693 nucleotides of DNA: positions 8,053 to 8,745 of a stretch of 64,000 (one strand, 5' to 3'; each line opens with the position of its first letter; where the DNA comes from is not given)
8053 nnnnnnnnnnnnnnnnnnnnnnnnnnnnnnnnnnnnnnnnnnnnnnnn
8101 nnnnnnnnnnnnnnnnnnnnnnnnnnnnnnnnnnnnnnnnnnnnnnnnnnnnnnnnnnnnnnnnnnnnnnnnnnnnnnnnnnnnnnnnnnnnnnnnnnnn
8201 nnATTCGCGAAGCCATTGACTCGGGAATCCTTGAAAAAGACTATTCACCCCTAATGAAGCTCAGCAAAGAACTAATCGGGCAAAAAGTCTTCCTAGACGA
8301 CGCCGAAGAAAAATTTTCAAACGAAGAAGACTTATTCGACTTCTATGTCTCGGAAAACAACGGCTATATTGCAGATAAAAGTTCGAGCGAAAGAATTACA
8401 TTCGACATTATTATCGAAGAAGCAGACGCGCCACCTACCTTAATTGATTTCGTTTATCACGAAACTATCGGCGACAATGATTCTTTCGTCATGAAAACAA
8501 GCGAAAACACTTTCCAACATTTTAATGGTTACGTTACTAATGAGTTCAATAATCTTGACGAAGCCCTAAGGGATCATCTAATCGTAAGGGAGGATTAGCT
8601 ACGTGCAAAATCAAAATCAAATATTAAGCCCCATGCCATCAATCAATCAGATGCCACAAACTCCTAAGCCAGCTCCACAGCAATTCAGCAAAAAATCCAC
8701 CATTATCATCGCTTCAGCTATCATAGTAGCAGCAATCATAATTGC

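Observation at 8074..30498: Expanded family of small single-pass proteins translationally coupled to every giant or secreted protein in the block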

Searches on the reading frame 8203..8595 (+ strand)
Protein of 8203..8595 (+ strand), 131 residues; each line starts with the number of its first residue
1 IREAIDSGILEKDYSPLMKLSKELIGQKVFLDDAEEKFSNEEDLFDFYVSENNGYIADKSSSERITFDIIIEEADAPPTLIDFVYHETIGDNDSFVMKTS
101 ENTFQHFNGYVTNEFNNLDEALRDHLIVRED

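Call 15: find_homologous_proteins(query=A2, max_evalue=0.001)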
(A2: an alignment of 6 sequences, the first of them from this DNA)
Query A2 (6 sequences) (131 aa, profile of the alignment): 8 proteins with E <= 0.001 among 328 candidates.
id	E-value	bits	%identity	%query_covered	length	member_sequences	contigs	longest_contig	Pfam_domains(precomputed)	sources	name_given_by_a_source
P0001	7.4e-41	157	29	34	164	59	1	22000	-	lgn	-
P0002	1.8e-40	156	29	34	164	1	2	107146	-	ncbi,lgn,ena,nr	ncbi:hypothetical protein IJV57_05290 [Candidatus Saccharibacteria bacterium]|nr:hypothetical protei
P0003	2.3e-38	149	95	100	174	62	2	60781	-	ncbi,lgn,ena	-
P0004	1.4e-36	143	50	46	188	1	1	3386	-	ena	-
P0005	2.9e-32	130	68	99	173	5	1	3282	-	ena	-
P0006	3.6e-32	129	67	99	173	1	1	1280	-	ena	-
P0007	1.1e-29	121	57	5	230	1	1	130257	-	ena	-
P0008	2.8e-29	120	-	-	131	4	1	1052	-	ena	-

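Call 23: predict_structure(alignment_id=A2)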
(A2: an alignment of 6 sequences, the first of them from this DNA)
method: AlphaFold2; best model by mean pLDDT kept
length: 131 residues; sequences in the alignment: 6
mean_pLDDT: 90.6   pTM: 0.85
mean pLDDT of the five models: 90.6, 90.1, 90.0, 90.0, 89.7
residues with pLDDT >= 90: 104; 70-90: 16; 50-70: 5; < 50: 6
segments of 3 or more residues with pLDDT < 50: 1-6
pLDDT, mean of each block of 10 residues (from residue 1): 51 89 95 95 96 96 97 92 96 94 93 94 91 79
secondary structure, 60 per line:
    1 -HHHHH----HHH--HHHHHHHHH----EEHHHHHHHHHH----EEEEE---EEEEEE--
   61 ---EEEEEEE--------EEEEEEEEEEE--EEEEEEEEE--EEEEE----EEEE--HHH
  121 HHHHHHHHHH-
elements in order: H2-6 H16-24 H31-40 E45-49 E53-58 E64-70 E79-89 E92-100 E103-107 E112-115 H118-130
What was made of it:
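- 8074..8598 (+): Family member A (174 aa). Its start overlaps the hydrolase-1 stop by 4 nt. AF2 of the ectodomain: pLDDT 90.6 (call 23).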

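Call 25: search_protein_representatives(alignment_id=A2)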
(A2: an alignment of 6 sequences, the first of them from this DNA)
Query: 6 sequences, 128 profile positions. Proteins with E-value up to 0.001 (for the whole library): 79; up to 1e-10: 38; up to 1e-30: 3. The best 79 are listed.
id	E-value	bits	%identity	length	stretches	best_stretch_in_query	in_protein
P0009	4.0e-40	153.3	-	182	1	2-127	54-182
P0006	1.1e-32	129.2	-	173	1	1-127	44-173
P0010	1.0e-30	122.8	-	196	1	1-128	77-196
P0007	3.4e-30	121.1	-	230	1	2-127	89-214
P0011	2.3e-28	115.2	-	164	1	2-126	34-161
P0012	6.9e-28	113.7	-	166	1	7-127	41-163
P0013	8.6e-27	110.1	-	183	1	4-125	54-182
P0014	3.5e-26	108.2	-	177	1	5-126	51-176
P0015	3.9e-25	104.8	-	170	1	7-127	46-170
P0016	8.3e-25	103.7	-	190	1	13-126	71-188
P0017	7.2e-24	100.7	-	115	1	2-99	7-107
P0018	9.0e-24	100.4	-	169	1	6-125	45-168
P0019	7.4e-23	97.4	-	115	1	17-125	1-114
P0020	1.8e-22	96.2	-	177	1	8-126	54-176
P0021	2.6e-22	95.7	-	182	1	12-123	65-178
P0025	1.1e-17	80.7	-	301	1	7-124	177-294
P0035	7.8e-13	65.0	-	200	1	9-126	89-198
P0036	8.1e-13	65.0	-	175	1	15-125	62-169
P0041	5.5e-12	62.3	-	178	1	11-125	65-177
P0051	4.8e-09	52.8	-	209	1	2-127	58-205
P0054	5.2e-08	49.4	-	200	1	2-127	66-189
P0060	2.6e-07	47.2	-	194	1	13-124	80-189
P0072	1.2e-05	41.8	-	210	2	71-127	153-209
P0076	1.2e-04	38.5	-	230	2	11-87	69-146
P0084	5.8e-04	36.4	-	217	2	11-69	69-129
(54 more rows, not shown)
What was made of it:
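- Tried and rejected: The exhaustive profile search was needed to see the family (call 25).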

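Call 26: fold_search(model_id=the predicted structure, library=pdb)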
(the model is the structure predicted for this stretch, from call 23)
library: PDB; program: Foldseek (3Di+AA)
matches with E <= 10: 512; with E <= 0.001: 0
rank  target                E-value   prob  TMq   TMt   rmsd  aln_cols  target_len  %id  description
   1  5g48_A                1.0e-01  0.23  0.20  0.09  12.2       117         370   11  H.pylori Beta clamp in complex with Diflunisal (released 2017-06-21)
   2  5frq_B                1.3e-01  0.25  0.20  0.10  11.7       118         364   11  Crystal Structure of Helicobacter pylori beta clamp bound to DNA ligase peptide (released 2016-08-17)
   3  3rpx_B                1.3e-01  0.44  0.30  0.29   6.6        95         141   17  Crystal structure of complement component 1, q subcomponent binding protein, C1QBP (released 2011-05-11)
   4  3rpx_A                1.3e-01  0.41  0.29  0.27   6.5        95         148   18  Crystal structure of complement component 1, q subcomponent binding protein, C1QBP (released 2011-05-11)
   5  5frq_C                1.3e-01  0.25  0.20  0.10  11.7       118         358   11  Crystal Structure of Helicobacter pylori beta clamp bound to DNA ligase peptide (released 2016-08-17)
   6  6szw_C                1.4e-01  0.38  0.31  0.24  11.3       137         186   14  Asymmetric complex of Factor XII and kininogen with gC1qR/C1QBP/P32 is governed by allostery (released 2020-07-22)
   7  1p32_B                1.4e-01  0.23  0.26  0.22  10.2       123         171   19  CRYSTAL STRUCTURE OF HUMAN P32, A DOUGHNUT-SHAPED ACIDIC MITOCHONDRIAL MATRIX PROTEIN (released 1999-04-06)
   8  2fpn                  1.7e-01  0.21  0.28  0.21  11.8       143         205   10  The crystal structure of the ywmB protein from Bacillus subtilis (released 2006-03-14)
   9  3rpx_C                2.0e-01  0.28  0.28  0.28   6.4        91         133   20  Crystal structure of complement component 1, q subcomponent binding protein, C1QBP (released 2011-05-11)
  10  8djq_B                2.0e-01  0.25  0.20  0.09   9.5        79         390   11  Sliding-clamp-DnaE1 peptide (released 2023-01-18)
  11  5frq_D                2.1e-01  0.20  0.20  0.10  11.5       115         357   10  Crystal Structure of Helicobacter pylori beta clamp bound to DNA ligase peptide (released 2016-08-17)
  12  6szw_B                2.5e-01  0.25  0.30  0.24  11.1       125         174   17  Asymmetric complex of Factor XII and kininogen with gC1qR/C1QBP/P32 is governed by allostery (released 2020-07-22)
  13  8djq_C                2.6e-01  0.20  0.20  0.10  11.5       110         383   11  Sliding-clamp-DnaE1 peptide (released 2023-01-18)
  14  6szw_A                2.8e-01  0.23  0.29  0.24  11.0       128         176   15  Asymmetric complex of Factor XII and kininogen with gC1qR/C1QBP/P32 is governed by allostery (released 2020-07-22)
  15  5agu_B                2.9e-01  0.21  0.20  0.09   8.9        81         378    9  The sliding clamp of Mycobacterium tuberculosis in complex with a natural product. (released 2015-06-03)
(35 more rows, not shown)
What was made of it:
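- On p32/MAM33 fold: Best TMq is 0.31 with E = 0.13 (call 26).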

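Call 30: fold_search(model_id=the predicted structure, library=viral)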
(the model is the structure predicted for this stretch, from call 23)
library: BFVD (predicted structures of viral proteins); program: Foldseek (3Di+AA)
matches with E <= 10: 799; with E <= 0.001: 0
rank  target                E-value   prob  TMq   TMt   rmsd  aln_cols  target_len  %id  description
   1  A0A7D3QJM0            1.4e-01  0.35  0.29  0.17  10.0       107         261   10  (no name in the UniProt tables at hand)
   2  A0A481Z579            1.5e-01  0.30  0.22  0.30  14.2       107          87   10  Uncharacterized protein [Pithovirus LCPAC101]
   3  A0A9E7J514            1.6e-01  0.47  0.30  0.32   7.0        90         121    4  (no name in the UniProt tables at hand)
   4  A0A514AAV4            1.6e-01  0.35  0.32  0.22  17.7       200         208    8  Uncharacterized protein [Bacillus phage Karezi]
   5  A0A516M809            1.6e-01  0.30  0.27  0.29  17.5       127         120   11  (no name in the UniProt tables at hand)
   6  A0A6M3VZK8            1.6e-01  0.21  0.19  0.28  15.3       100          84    7  Uncharacterized protein [Acidianus rod-shaped virus 3]
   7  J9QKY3                2.1e-01  0.47  0.30  0.34   7.5       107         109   13  Uncharacterized protein [Pectobacterium phage My1]
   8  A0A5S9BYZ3            2.1e-01  0.30  0.23  0.30  13.2       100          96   13  Uncharacterized protein [Tenacibaculum phage PTm1]
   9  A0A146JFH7            2.3e-01  0.28  0.26  0.16  12.9       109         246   12  (no name in the UniProt tables at hand)
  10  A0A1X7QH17            2.4e-01  0.57  0.31  0.24   4.3        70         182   14  (no name in the UniProt tables at hand)
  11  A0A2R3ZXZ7            2.6e-01  0.18  0.24  0.13  11.2       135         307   16  Uncharacterized protein [Staphylococcus phage phiSA_BS2]
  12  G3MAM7                2.9e-01  0.14  0.23  0.22  14.4       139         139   14  Gp486 [Bacillus phage G]
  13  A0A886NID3            3.0e-01  0.38  0.28  0.32   9.8        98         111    6  (no name in the UniProt tables at hand)
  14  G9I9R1                3.2e-01  0.30  0.32  0.31   9.8       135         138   11  (no name in the UniProt tables at hand)
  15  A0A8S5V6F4            3.4e-01  0.09  0.17  0.22  13.7       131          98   11  Uncharacterized protein [Myoviridae sp. ctRci5]
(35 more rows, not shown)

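Call 34: find_homologous_proteins(query=A3, max_evalue=0.001)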
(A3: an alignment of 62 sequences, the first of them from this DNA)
Query A3 (62 sequences) (131 aa, profile of the alignment): 11 proteins with E <= 0.001 among 651 candidates.
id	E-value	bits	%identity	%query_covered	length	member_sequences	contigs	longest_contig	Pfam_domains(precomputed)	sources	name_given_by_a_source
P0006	5.1e-29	119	67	99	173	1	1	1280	-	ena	-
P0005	7.3e-29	118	68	99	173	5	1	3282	-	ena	-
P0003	8.0e-29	118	95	100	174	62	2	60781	-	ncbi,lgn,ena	-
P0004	7.2e-27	112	50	46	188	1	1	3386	-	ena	-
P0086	4.7e-20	90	35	21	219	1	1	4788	-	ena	-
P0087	2.2e-19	88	26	37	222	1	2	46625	-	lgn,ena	-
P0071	1.2e-18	85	26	92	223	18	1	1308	-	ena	-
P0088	3.3e-15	74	35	18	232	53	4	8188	-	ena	-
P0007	7.4e-15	73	57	5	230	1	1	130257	-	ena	-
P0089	7.7e-14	70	30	34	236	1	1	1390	-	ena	-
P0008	3.3e-11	61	-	-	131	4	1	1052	-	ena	-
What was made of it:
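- Tried and rejected: It returned only near-orthologues (calls 15, 34).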

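Call 58: search_solved_structures(query=A3, max_evalue=10)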
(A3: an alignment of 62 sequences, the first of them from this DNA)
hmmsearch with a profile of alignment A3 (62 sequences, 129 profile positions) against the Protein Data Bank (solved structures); distinct sequences matched with E-value up to 10: 5.
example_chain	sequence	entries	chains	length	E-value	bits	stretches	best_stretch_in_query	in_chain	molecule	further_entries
9p0a_C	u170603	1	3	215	0.14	15.4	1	28-89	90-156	Pilin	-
4jys_A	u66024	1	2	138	0.25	14.6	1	79-121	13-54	Peptidyl-prolyl cis-trans isomerase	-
5hvq_C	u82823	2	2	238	0.81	13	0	14-44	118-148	Non-structural maintenance of chromosomes element 1 homolog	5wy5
9lwi_F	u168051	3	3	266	1.1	12.5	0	14-44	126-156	Non-structural maintenance of chromosomes element 1 homolog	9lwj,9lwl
3jqh_A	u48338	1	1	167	2.4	11.5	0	13-37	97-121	C-type lectin domain family 4 member M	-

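Call 59: search_protein_families(library=pfam, alignment_id=A3, max_evalue=0.1)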
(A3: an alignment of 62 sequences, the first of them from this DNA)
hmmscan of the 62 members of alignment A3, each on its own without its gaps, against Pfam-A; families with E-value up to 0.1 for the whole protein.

A. member 1, seq(131 aa): 0 families

B. families by the number of members that match (of 62 scanned): 46 families (the first 25 are shown)
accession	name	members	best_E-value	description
PF00804.31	Syntaxin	3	0.04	Syntaxin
PF20355.3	DUF6650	2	0.0024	Family of unknown function (DUF6650)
PF09385.16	HisK_N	2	0.027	Histidine kinase N terminal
PF14005.11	YpjP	1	0.001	YpjP-like protein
PF25679.1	DUF7947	1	0.0013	Family of unknown function (DUF7947)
PF17612.7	DUF5507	1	0.0015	Family of unknown function (DUF5507)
PF22386.1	PPI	1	0.0047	Protease propeptides/inhibitors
PF20871.2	KCTD1-15_CTD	1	0.0075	BTB/POZ domain-containing protein KCTD1/15, C-terminal domain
PF22133.1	Toxin_BN_H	1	0.016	Botulinum neurotoxin, helical domain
PF24605.1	CEMIP_X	1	0.016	CEMIP domain X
PF06949.16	DUF1292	1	0.016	Protein of unknown function (DUF1292)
PF17389.8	Bac_rhamnosid6H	1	0.019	Bacterial alpha-L-rhamnosidase 6 hairpin glycosidase domain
PF22815.2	CatAgl_D1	1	0.02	Alpha-1,3-glucanase catalytic domain D1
PF14257.11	DUF4349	1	0.022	Domain of unknown function (DUF4349)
PF16110.10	DUF4828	1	0.022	Domain of unknown function (DUF4828)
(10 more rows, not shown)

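Call 60: list_cluster_members(proteins=[P0025, P0035, P0036, P0041, P0051, P0054, P0060, P0072, P0076, P0084])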
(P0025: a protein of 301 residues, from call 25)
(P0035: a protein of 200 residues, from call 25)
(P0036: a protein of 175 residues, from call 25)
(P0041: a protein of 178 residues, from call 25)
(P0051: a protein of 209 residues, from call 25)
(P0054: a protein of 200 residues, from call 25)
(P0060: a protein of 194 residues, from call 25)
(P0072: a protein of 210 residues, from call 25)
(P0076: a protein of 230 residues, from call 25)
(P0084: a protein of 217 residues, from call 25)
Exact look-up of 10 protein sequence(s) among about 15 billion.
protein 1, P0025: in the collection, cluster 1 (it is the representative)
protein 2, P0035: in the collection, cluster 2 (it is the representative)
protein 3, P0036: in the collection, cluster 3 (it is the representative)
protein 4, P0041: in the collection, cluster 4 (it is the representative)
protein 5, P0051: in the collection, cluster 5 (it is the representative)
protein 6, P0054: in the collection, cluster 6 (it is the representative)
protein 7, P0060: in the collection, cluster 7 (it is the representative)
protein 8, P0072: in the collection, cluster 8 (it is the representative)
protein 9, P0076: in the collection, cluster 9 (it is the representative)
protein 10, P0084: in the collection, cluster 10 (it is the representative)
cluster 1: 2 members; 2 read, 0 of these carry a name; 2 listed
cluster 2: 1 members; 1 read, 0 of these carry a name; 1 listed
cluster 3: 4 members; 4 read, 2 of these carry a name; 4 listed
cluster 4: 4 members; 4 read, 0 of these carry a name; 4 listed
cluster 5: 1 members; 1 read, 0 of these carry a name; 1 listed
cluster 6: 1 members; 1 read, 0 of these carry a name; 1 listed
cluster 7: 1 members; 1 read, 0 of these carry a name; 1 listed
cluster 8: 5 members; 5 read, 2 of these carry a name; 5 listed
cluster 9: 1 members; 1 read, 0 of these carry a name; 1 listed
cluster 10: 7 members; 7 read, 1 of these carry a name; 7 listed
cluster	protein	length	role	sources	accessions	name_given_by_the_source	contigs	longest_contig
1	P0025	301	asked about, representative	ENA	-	-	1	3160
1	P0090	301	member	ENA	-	-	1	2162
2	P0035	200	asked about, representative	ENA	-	-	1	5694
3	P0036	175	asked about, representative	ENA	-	-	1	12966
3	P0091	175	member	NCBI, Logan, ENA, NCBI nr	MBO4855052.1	hypothetical protein J5500_01430 [Candidatus Saccharibacteria bacterium] | hypothetical protein [Candidatus Saccharibacteria bacterium]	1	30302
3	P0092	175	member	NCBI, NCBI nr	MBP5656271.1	hypothetical protein J6X15_01660 [Candidatus Saccharibacteria bacterium] | hypothetical protein [Candidatus Saccharibacteria bacterium]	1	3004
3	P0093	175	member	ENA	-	-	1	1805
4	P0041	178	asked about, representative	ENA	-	-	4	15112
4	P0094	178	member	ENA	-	-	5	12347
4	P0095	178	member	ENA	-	-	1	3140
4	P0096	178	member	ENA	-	-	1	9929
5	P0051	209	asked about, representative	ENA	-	-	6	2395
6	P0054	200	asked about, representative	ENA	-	-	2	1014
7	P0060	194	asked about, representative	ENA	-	-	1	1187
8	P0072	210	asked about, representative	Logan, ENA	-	-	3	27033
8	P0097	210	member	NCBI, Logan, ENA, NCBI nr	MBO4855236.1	hypothetical protein J5500_02405 [Candidatus Saccharibacteria bacterium] | hypothetical protein [Candidatus Saccharibacteria bacterium]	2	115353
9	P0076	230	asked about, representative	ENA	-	-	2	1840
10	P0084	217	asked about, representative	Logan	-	-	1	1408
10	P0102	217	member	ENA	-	-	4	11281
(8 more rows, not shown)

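Call 61: find_encoding_contigs(protein=P0097, flank=8000, max_places=2)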
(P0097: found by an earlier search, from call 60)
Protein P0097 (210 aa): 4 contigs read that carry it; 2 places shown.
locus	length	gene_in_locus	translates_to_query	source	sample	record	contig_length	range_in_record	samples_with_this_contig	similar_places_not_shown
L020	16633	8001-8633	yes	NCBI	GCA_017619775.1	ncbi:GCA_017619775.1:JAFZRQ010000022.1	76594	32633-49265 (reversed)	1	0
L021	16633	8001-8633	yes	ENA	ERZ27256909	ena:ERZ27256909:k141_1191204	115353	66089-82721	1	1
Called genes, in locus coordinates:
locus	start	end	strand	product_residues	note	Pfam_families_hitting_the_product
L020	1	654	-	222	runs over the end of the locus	PF13514:AAA_27 (faint), PF13476:AAA_23 (weak), PF00005:ABC_tran, PF02463:SMC_N, PF13175:AAA_15 (faint), PF13401:AAA_22 (weak), PF13304:AAA_21 (weak)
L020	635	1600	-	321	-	PF01297:ZnuA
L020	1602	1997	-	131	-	PF01475:FUR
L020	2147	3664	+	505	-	-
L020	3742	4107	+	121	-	-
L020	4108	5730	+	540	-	-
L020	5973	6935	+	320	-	PF24547:DUF7601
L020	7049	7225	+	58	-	-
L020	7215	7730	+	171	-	PF04203:Sortase (weak)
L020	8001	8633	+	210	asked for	-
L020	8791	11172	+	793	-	PF13539:Peptidase_M15_4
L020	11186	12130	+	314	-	-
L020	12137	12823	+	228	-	-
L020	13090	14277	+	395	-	-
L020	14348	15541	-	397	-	-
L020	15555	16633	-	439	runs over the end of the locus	PF00709:Adenylsucc_synt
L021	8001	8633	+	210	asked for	-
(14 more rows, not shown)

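Call 62: find_encoding_contigs(protein=P0091, flank=8000, max_places=2)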
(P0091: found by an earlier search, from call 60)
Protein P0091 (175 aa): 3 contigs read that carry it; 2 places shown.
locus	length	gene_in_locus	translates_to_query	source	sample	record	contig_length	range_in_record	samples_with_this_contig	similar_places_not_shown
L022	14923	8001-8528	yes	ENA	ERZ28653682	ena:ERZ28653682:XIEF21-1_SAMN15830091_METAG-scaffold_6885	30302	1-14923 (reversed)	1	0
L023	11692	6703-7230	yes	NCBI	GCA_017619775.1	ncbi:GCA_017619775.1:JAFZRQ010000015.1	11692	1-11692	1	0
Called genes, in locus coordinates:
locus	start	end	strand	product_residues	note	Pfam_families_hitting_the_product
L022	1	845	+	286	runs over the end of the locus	PF18895:T4SS_pilin, PF02368:Big_2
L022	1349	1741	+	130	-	PF05257:CHAP (faint)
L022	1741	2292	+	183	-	-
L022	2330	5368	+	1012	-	-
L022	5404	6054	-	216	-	-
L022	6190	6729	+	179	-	PF18895:T4SS_pilin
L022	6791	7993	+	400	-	PF02368:Big_2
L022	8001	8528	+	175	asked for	-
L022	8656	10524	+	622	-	PF13727:CoA_binding_3, PF01073:3Beta_HSD, PF01370:Epimerase, PF02719:Polysacc_synt_2, PF04321:RmlD_sub_bind, PF16363:GDP_Man_Dehyd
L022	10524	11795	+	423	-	PF01041:DegT_DnrJ_EryC1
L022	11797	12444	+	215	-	PF02397:Bac_transf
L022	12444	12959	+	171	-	PF13302:Acetyltransf_3, PF13420:Acetyltransf_4 (weak), PF00583:Acetyltransf_1, PF13508:Acetyltransf_7 (weak)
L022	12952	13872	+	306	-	PF00291:PALP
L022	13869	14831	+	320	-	PF21360:PylC-like_N, PF02655:ATP-grasp_3, PF07478:Dala_Dala_lig_C (weak), PF08443:RimK (weak), PF13535:ATP-grasp_4 (faint), PF15632:ATPgrasp_Ter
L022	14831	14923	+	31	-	?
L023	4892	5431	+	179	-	PF18895:T4SS_pilin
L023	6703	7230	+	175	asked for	-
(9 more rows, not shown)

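Call 63: find_encoding_contigs(protein=P0102, flank=6000, max_places=2)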
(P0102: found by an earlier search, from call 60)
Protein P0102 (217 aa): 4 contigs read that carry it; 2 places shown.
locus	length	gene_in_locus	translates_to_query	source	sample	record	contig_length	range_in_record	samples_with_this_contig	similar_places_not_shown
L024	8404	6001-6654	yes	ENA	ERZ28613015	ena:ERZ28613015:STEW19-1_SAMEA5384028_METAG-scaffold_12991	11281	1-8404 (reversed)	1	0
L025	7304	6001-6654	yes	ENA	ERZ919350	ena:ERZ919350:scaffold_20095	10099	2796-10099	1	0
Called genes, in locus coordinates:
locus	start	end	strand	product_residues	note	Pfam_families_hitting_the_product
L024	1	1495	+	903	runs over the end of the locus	PF00912:Transgly, PF00905:Transpeptidase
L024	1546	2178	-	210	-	PF01938:TRAM (weak)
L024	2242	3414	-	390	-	PF03894:XFP, PF09363:XFP_C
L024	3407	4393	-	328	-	PF09364:XFP_N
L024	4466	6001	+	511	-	-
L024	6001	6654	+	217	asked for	-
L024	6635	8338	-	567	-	-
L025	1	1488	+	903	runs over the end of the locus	PF00912:Transgly, PF00905:Transpeptidase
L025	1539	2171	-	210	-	PF01938:TRAM (weak)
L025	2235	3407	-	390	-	PF03894:XFP, PF09363:XFP_C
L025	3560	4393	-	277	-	-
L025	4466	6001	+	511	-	-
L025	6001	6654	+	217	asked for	-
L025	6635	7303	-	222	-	?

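Call 64: find_encoding_contigs(protein=P0041, flank=6000, max_places=2)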
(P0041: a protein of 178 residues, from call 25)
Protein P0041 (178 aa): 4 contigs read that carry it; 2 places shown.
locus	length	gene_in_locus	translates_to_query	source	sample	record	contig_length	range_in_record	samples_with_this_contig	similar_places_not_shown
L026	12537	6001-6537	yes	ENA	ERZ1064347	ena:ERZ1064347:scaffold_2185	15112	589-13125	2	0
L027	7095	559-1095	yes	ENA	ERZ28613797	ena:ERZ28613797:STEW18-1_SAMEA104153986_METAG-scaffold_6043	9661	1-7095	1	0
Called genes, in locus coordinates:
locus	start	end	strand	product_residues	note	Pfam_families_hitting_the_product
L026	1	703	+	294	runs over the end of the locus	PF07804:HipA_C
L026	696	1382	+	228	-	PF08797:HIRAN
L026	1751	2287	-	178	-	PF18451:CdiA_C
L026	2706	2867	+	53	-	-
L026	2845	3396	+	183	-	-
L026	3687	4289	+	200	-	-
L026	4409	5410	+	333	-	PF00106:adh_short (weak), PF01073:3Beta_HSD, PF01370:Epimerase, PF02719:Polysacc_synt_2, PF04321:RmlD_sub_bind, PF07993:NAD_binding_4 (faint), PF13460:NAD_binding_10, PF16363:GDP_Man_Dehyd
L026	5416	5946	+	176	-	-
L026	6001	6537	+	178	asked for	-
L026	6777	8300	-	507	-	PF18895:T4SS_pilin, PF02368:Big_2, PF26918:Ig_Eae (faint), PF26182:Ig_NUP210_5th (faint), PF02368:Big_2, PF13529:Peptidase_C39_2 (weak)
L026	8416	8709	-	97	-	PF24726:DUF7678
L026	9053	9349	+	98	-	-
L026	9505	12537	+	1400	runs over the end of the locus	-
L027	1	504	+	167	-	?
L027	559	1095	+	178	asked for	-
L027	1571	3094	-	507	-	PF18895:T4SS_pilin, PF02368:Big_2, PF26918:Ig_Eae (faint), PF26182:Ig_NUP210_5th (faint), PF02368:Big_2, PF13529:Peptidase_C39_2 (weak)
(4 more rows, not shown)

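Call 65: find_encoding_contigs(protein=P0087, flank=6000, max_places=2)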
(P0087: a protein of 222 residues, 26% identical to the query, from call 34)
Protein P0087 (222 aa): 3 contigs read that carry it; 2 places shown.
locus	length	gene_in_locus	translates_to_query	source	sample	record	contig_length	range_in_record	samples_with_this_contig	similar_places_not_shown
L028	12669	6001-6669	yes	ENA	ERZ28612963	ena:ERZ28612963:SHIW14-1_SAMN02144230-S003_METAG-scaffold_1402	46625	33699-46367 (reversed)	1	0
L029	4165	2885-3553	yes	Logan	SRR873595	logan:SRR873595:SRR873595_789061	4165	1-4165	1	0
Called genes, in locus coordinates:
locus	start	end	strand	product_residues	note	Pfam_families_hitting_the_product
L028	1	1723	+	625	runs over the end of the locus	PF18895:T4SS_pilin, PF02368:Big_2, PF21461:HL_N-beta (faint), PF22359:Big-like (faint), PF26182:Ig_NUP210_5th (faint), PF26918:Ig_Eae (weak), PF02368:Big_2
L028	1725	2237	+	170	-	-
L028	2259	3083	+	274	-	PF25063:ARM_TT21_C (weak), PF23914:TPR_CcmH_CycH (faint), PF00515:TPR_1 (weak), PF07719:TPR_2 (weak), PF13424:TPR_12, PF12895:ANAPC3, PF00515:TPR_1 (weak), PF13181:TPR_8 (weak), +8 more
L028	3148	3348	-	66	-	-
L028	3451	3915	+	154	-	-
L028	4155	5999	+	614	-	PF18895:T4SS_pilin, PF02368:Big_2 (weak), PF26182:Ig_NUP210_5th (faint), PF26918:Ig_Eae (faint), PF02368:Big_2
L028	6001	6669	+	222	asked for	-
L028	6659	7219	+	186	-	-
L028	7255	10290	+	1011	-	-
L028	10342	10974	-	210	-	-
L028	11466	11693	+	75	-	-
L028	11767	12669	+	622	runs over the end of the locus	PF13727:CoA_binding_3, PF01073:3Beta_HSD, PF01370:Epimerase, PF02719:Polysacc_synt_2, PF04321:RmlD_sub_bind, PF16363:GDP_Man_Dehyd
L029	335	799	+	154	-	-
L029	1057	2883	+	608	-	PF18895:T4SS_pilin, PF02368:Big_2 (weak), PF26182:Ig_NUP210_5th (faint), PF26918:Ig_Eae (faint), PF02368:Big_2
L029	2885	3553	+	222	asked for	-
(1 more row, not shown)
